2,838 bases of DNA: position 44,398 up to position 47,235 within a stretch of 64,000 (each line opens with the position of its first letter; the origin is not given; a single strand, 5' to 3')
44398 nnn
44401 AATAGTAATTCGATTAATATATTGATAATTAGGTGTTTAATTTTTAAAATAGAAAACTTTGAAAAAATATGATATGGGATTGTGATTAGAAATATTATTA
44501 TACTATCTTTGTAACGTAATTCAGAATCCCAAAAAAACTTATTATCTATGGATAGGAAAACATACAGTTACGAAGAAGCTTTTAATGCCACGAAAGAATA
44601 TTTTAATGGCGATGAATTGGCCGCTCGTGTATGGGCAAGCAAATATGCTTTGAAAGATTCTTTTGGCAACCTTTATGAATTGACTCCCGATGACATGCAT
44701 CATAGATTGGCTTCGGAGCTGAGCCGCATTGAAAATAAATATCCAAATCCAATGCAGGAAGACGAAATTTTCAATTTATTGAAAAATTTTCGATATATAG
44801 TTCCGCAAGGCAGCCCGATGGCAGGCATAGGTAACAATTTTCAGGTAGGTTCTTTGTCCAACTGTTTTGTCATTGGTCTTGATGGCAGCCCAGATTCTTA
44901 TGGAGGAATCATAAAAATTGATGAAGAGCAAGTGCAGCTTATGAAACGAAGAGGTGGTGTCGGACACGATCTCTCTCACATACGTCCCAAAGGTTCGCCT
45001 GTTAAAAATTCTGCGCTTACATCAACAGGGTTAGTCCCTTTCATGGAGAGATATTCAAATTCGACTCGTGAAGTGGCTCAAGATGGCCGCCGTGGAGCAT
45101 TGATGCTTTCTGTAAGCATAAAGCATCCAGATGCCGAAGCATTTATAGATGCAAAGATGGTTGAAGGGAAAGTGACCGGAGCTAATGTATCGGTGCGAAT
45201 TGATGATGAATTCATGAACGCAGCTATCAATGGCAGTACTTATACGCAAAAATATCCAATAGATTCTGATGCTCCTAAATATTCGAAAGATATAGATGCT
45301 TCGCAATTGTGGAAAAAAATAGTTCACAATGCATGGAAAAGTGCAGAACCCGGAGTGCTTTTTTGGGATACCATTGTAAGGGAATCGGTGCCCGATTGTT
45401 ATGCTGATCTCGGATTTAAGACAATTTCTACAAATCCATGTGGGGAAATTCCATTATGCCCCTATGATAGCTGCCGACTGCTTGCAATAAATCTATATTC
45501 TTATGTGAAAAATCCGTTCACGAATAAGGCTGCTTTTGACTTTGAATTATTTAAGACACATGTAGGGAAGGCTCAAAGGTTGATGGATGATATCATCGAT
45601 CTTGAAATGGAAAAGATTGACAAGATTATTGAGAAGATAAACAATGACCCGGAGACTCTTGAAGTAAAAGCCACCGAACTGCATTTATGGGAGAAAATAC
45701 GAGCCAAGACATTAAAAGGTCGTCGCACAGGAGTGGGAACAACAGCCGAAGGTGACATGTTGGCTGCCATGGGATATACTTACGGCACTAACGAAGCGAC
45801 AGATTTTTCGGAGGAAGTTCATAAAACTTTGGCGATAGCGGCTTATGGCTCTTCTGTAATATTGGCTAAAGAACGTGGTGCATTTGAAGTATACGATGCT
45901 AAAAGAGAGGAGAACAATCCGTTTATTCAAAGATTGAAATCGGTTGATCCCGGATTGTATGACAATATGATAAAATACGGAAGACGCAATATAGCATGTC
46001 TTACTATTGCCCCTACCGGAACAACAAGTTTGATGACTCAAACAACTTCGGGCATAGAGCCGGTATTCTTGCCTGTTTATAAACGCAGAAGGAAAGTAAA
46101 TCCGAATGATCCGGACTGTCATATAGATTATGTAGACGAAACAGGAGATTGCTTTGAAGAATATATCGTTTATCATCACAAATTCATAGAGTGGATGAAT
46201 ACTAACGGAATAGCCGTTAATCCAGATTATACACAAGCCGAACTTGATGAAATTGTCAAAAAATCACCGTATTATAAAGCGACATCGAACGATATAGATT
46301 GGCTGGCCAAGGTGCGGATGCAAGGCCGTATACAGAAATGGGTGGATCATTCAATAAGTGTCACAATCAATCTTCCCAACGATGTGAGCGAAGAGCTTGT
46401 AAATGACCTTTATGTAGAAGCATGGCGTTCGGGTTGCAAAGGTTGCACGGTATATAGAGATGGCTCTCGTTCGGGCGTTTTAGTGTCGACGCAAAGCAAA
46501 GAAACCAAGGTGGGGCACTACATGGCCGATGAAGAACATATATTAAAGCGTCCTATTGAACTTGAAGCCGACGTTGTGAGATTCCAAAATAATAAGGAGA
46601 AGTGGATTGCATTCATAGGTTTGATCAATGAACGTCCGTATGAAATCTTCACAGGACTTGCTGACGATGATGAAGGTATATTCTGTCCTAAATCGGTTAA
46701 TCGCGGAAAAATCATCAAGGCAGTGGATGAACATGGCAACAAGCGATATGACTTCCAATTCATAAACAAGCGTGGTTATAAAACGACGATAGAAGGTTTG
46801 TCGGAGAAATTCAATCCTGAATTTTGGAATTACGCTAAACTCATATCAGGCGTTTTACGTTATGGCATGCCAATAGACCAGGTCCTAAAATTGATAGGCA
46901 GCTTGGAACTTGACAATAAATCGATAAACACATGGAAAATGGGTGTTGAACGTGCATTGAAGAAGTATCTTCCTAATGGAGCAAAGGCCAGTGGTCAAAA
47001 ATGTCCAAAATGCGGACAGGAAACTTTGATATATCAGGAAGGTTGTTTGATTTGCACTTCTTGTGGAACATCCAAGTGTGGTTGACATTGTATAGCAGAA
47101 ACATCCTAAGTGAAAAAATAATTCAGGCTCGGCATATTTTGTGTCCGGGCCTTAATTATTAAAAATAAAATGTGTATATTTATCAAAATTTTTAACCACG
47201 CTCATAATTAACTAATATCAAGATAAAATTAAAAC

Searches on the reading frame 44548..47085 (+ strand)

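Call 7: search_protein_families(library=pfam, proteins=[window:44548-47085:+])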
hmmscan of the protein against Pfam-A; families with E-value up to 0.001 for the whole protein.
window:44548-47085:+ (845 aa): 2 families
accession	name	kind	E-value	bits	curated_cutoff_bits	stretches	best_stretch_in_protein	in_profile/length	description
PF02867.20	Ribonuc_red_lgC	-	1.5e-88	298.2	23.9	1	104-636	1-523/523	Ribonucleotide reductase, barrel domain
PF00317.26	Ribonuc_red_lgN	-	1.9e-07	31.5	28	1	22-87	4-66/77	Ribonucleotide reductase, all-alpha domain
